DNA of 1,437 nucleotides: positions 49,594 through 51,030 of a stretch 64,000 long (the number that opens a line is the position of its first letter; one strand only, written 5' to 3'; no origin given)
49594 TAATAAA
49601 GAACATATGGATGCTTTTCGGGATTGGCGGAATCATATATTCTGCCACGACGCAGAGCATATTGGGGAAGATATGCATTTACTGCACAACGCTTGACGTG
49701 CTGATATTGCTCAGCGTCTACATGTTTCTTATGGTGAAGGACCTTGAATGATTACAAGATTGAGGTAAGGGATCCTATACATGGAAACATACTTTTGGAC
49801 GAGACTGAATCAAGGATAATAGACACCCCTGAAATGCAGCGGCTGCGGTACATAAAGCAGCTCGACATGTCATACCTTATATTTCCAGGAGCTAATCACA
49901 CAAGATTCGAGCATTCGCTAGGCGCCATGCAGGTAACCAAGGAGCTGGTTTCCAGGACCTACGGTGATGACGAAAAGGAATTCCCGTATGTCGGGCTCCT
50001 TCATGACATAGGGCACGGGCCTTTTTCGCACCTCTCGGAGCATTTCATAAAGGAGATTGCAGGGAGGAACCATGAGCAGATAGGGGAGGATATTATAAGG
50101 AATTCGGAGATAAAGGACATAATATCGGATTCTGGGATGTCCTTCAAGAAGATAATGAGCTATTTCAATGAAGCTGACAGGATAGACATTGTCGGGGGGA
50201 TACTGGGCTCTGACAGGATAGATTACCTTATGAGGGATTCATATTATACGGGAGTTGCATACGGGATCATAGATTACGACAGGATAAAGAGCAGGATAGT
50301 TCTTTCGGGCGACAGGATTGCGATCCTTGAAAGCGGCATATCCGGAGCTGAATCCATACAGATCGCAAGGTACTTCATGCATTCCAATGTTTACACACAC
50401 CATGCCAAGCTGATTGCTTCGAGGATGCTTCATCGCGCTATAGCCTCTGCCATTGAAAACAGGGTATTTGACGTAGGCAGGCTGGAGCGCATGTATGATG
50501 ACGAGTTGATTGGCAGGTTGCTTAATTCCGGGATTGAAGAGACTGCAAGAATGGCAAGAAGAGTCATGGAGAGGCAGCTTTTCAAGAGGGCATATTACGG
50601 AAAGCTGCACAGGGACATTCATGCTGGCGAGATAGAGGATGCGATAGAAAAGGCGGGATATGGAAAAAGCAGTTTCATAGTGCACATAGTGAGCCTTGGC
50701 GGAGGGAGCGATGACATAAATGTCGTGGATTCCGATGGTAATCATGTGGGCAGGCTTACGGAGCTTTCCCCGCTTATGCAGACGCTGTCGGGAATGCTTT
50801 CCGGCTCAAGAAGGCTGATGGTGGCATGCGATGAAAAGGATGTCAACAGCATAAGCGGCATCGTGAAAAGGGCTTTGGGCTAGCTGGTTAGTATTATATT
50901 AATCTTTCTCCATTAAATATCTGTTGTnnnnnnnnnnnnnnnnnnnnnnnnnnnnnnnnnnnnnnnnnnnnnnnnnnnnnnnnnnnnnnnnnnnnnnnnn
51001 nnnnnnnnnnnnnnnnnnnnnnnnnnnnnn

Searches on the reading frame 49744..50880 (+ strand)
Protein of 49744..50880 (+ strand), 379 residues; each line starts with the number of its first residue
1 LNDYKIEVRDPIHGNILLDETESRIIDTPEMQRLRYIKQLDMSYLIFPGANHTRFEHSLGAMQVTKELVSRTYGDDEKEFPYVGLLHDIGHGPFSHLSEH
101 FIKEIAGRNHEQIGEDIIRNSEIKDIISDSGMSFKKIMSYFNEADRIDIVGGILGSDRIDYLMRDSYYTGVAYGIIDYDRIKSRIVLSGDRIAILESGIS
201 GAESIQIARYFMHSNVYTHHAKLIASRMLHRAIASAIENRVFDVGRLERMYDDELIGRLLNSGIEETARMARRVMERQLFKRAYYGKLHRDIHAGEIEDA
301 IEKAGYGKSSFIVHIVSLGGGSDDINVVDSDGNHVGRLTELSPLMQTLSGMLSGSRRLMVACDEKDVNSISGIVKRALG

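Call 61: search_protein_families(library=pfam, proteins=[window:49744-50880:+], max_evalue=0.001)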
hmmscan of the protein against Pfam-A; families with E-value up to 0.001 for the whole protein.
window:49744-50880:+ (379 aa): 2 families
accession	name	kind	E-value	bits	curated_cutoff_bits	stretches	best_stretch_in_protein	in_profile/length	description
PF19276.4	HD_assoc_2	-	2.2e-29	102.9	23.1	1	176-378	1-211/222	HD associated region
PF01966.28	HD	-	1.1e-08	35.8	22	1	54-142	1-86/116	HD domain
